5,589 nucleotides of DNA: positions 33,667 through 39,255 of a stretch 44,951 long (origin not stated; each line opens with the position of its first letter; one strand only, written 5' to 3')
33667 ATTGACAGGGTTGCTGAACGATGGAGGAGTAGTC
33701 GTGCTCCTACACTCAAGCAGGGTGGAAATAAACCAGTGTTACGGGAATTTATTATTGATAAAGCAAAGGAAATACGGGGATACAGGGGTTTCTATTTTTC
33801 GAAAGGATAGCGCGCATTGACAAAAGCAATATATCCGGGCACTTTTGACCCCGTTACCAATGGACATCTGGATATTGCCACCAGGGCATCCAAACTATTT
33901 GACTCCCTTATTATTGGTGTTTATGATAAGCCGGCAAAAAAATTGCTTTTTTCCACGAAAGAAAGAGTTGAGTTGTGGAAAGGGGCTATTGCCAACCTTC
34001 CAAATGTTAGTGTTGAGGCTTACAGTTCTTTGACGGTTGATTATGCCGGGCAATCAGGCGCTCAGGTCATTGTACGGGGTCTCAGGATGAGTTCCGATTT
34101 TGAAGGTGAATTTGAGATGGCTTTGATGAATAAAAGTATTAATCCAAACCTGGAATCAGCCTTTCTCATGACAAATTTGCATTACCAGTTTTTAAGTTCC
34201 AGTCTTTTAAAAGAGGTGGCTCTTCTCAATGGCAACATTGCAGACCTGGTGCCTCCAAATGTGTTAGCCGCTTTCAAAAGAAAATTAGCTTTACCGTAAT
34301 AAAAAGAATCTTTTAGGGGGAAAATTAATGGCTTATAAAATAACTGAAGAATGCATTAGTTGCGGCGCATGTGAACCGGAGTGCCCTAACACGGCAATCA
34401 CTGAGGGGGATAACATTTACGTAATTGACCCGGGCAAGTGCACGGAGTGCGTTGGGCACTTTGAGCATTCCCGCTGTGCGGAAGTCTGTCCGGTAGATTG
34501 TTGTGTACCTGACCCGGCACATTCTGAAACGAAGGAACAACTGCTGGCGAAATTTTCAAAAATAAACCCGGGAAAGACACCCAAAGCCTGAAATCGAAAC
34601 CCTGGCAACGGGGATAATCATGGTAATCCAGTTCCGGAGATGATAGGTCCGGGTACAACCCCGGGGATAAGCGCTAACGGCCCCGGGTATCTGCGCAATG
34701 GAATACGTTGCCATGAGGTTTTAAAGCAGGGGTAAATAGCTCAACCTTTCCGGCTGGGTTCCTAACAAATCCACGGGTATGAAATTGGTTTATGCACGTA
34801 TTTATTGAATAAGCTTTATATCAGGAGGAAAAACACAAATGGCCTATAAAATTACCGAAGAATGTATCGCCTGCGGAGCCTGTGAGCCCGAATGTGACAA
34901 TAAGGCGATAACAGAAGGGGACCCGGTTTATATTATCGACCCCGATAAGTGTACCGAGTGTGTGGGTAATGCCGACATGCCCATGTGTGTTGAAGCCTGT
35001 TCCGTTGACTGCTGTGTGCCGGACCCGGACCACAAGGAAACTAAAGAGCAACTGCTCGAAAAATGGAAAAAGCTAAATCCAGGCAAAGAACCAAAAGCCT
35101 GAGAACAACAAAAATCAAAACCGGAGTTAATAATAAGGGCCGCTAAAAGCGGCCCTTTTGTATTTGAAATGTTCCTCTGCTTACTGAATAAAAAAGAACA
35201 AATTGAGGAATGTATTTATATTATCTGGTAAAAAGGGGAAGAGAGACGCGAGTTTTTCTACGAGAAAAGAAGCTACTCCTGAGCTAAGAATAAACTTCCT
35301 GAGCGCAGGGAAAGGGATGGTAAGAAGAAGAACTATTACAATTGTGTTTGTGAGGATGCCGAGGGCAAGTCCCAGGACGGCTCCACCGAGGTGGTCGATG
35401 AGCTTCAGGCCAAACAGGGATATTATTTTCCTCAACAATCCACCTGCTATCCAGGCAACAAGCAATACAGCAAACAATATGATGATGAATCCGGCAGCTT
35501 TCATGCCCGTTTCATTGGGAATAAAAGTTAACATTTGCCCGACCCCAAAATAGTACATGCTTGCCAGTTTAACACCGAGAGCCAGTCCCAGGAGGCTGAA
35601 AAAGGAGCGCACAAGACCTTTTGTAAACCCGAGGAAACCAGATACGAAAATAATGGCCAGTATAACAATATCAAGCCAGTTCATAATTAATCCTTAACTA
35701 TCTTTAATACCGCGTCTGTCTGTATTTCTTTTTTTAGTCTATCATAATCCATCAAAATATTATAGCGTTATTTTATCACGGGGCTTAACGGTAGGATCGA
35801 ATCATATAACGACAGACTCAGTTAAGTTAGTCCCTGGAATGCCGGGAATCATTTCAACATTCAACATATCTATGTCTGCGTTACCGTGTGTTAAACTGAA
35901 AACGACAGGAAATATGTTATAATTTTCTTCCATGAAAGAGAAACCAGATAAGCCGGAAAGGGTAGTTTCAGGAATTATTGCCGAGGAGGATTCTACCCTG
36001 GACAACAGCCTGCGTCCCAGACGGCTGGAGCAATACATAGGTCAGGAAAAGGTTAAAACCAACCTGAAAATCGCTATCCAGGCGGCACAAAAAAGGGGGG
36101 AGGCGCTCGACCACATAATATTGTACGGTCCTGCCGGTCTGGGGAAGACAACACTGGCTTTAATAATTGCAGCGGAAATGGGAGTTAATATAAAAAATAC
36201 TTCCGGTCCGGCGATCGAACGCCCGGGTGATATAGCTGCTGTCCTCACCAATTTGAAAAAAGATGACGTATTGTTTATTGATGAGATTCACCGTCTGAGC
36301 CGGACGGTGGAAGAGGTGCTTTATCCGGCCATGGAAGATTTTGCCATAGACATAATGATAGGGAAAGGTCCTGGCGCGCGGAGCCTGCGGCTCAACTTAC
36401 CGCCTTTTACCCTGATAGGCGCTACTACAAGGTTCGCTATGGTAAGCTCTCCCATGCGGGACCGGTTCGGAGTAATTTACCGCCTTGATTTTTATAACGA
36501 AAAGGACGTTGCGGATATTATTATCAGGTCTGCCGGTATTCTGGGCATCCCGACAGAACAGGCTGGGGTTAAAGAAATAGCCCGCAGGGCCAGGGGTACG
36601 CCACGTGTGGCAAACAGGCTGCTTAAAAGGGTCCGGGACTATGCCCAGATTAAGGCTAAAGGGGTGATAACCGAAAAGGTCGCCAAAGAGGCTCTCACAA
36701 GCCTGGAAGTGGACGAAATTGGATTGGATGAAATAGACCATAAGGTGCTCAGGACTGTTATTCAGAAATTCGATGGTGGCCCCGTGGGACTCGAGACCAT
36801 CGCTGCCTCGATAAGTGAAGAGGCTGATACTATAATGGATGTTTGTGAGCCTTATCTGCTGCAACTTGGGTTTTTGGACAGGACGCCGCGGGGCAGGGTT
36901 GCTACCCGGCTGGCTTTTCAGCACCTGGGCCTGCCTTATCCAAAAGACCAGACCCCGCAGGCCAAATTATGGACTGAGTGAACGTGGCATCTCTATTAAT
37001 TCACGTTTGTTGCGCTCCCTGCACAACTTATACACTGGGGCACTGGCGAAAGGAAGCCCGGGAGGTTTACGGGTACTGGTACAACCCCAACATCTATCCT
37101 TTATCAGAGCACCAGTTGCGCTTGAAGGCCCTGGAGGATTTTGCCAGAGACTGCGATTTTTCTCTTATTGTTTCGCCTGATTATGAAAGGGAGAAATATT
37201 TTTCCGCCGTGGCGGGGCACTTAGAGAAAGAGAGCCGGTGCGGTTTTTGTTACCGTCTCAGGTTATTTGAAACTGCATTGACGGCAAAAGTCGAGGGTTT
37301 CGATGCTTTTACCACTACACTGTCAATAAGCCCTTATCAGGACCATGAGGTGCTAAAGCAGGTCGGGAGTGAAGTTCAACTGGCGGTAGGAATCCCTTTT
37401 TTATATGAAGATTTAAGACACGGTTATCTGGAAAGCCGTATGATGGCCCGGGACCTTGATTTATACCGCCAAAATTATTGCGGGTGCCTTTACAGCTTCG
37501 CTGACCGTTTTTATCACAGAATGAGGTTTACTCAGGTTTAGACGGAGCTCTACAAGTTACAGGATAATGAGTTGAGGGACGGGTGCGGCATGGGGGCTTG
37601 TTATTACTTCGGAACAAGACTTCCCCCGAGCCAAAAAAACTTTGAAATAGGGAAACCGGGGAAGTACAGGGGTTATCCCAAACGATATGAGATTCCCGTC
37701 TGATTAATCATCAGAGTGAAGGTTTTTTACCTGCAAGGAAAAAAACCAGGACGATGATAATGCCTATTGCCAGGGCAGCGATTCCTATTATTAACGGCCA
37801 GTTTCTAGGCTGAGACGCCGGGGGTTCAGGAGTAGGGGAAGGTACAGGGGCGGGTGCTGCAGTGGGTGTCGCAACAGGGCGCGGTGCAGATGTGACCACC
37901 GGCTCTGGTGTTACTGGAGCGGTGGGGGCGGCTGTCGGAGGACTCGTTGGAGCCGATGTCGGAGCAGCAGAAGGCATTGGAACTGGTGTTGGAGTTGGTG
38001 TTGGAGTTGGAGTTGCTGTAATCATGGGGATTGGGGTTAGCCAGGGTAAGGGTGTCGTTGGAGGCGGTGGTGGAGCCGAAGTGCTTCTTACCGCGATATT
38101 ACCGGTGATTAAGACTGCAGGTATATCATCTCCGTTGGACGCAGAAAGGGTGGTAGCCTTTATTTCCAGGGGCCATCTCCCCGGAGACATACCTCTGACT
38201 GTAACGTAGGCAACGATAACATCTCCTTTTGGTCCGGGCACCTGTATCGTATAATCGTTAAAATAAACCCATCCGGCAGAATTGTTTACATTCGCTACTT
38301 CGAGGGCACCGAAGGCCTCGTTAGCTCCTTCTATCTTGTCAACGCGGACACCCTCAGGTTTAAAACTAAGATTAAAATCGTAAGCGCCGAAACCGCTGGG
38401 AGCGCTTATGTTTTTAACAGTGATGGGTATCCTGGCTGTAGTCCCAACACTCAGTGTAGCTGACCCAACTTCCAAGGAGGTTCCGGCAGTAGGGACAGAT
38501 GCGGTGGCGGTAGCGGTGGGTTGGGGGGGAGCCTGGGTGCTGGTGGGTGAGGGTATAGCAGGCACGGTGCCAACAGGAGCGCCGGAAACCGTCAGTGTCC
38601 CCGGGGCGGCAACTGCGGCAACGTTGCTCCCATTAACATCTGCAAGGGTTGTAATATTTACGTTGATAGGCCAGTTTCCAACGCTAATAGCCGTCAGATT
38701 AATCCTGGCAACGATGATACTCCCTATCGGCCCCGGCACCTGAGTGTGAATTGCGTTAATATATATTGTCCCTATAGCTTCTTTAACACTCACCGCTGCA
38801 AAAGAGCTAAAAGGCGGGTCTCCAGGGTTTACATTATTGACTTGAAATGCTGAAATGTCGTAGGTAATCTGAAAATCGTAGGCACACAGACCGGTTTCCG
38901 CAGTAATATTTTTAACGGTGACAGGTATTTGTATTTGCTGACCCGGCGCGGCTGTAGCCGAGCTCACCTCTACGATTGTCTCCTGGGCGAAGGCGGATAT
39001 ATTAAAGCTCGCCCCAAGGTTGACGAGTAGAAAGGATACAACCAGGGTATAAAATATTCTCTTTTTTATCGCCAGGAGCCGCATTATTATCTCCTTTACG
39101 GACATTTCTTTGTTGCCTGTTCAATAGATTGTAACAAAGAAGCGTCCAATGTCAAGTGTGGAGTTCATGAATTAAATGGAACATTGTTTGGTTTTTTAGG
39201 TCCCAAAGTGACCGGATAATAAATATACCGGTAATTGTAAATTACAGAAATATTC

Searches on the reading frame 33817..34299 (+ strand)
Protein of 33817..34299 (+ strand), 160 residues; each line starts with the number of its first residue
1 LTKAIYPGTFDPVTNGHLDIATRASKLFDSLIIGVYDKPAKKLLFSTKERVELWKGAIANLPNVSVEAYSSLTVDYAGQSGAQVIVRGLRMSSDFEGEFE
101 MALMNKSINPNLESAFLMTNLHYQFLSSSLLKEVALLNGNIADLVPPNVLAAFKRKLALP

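Call 8: search_protein_families(library=pfam, proteins=[window:33817-34299:+], max_evalue=0.00001)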
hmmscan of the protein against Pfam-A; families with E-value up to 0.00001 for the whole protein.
window:33817-34299:+ (160 aa): 1 family
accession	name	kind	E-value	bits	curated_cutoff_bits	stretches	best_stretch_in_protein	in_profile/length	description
PF01467.32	CTP_transf_like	-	1.2e-24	87.4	21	1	5-133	1-132/133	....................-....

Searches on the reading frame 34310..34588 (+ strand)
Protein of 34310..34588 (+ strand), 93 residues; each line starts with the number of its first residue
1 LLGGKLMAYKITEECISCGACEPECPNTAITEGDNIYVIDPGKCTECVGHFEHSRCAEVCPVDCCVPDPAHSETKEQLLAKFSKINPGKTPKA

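Call 28: search_protein_families(library=pfam, proteins=[window:34310-34588:+], max_evalue=0.001)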
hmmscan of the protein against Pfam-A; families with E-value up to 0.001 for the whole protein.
window:34310-34588:+ (93 aa): 6 families
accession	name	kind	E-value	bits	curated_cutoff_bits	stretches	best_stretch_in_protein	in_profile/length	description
PF00037.32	Fer4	-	8.7e-08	32.1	21.1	1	9-31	2-24/24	4Fe-4S binding domain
PF12797.12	Fer4_2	-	5.5e-06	26.4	24.5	0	12-26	7-21/22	4Fe-4S binding domain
PF12838.12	Fer4_7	-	5.7e-06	27.1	27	1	15-64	2-52/52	4Fe-4S dicluster domain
PF13237.11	Fer4_10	-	1.2e-05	25.5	25.5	1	9-61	3-53/53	4Fe-4S dicluster domain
PF13187.11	Fer4_9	-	0.00011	22.6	27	1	14-63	1-50/52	4Fe-4S dicluster domain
PF12798.12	Fer4_3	-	0.00074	20.6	27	0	44-63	1-14/15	4Fe-4S binding domain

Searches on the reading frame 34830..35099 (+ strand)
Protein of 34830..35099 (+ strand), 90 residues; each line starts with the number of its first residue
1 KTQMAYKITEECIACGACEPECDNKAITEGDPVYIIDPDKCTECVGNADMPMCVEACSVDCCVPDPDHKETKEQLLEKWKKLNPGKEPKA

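Call 28: search_protein_families(library=pfam, proteins=[window:34830-35099:+], max_evalue=0.001)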
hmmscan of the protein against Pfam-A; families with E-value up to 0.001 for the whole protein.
window:34830-35099:+ (90 aa): 3 families
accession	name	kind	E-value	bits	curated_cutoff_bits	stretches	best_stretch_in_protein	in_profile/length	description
PF00037.32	Fer4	-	4.3e-05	23.6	21.1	1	6-28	2-24/24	4Fe-4S binding domain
PF12797.12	Fer4_2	-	0.00032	20.9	24.5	0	9-22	7-20/22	4Fe-4S binding domain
PF13187.11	Fer4_9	-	0.00052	20.4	27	0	11-60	1-50/52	4Fe-4S dicluster domain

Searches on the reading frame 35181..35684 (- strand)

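Call 8: search_protein_families(library=pfam, proteins=[window:35181-35684:-], max_evalue=0.00001)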
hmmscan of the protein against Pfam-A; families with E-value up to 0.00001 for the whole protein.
window:35181-35684:- (167 aa): 1 family
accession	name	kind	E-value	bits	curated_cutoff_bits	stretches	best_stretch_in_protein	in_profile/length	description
PF02674.22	Colicin_V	-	2.3e-24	86.5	29.3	1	4-143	1-141/144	Colicin V production protein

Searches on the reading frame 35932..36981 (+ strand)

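Call 5: search_protein_families(library=pfam, proteins=[window:35932-36981:+], max_evalue=0.01)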
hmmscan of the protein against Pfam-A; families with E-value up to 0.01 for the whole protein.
window:35932-36981:+ (349 aa): 21 families
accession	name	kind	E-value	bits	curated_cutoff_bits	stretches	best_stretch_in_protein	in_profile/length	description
PF05496.18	RuvB_N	-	3e-80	268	27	1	27-185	1-159/159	Holliday junction DNA helicase RuvB P-loop domain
PF17864.7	AAA_lid_4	-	1.8e-30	105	27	1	188-261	1-74/74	RuvB AAA lid domain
PF05491.19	RuvB_C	-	2.3e-23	82.3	24.7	1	262-332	1-71/72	RuvB C-terminal winged helix domain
PF00004.35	AAA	-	2.5e-21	76.9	21.2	1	62-185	1-129/131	ATPase family associated with various cellular activities (AAA)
PF07728.20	AAA_5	-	6.9e-07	29.8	22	1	61-179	1-139/139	AAA domain (dynein-related subfamily)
PF01078.27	Mg_chelatase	-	2.2e-06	27.6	20.3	0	32-79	2-42/207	Magnesium chelatase, subunit ChlI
PF07724.20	AAA_2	-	0.00022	21.7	27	0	226-285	47-104/166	AAA domain (Cdc48 subfamily)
PF13173.12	AAA_14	-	0.00032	21.1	27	1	62-130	5-82/129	AAA domain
PF06068.19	TIP49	-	0.00053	19.7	23.8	1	23-88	13-79/347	TIP49 P-loop domain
PF20720.3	nSTAND3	-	0.00063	19.9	27.2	1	49-118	7-73/155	Novel STAND NTPase 3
PF13191.12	AAA_16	-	0.001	20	32.6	0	37-80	4-45/167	AAA ATPase domain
PF13401.12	AAA_22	-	0.0011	19.7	27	0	61-77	7-23/130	AAA domain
PF25199.1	nSTAND_NTPase5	-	0.0011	19.2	34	1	45-131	28-117/145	Novel STAND NTPase 5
PF00308.24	Bac_DnaA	-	0.0015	19.2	23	0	39-83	14-58/162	Bacterial DnaA ATPAse domain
PF02367.23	TsaE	-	0.0044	17.4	26.6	1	53-88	15-50/128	Threonylcarbamoyl adenosine biosynthesis protein TsaE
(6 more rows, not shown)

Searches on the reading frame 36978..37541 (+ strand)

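Call 5: search_protein_families(library=pfam, proteins=[window:36978-37541:+], max_evalue=0.01)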
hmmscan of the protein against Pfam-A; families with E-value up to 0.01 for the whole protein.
window:36978-37541:+ (187 aa): 1 family
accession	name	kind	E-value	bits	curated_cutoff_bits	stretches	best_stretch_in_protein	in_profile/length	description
PF02677.20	QueH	-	1.4e-55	188.5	23.5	1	6-174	1-173/175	Epoxyqueuosine reductase QueH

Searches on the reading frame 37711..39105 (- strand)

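Call 5: search_protein_families(library=pfam, proteins=[window:37711-39105:-], max_evalue=0.01)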
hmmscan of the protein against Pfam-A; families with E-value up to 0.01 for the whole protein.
window:37711-39105:- (464 aa): 1 family
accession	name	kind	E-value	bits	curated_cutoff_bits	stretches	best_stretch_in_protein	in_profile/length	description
PF00963.24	Cohesin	-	1.7e-16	61.1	24.1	2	45-149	3-114/139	Cohesin domain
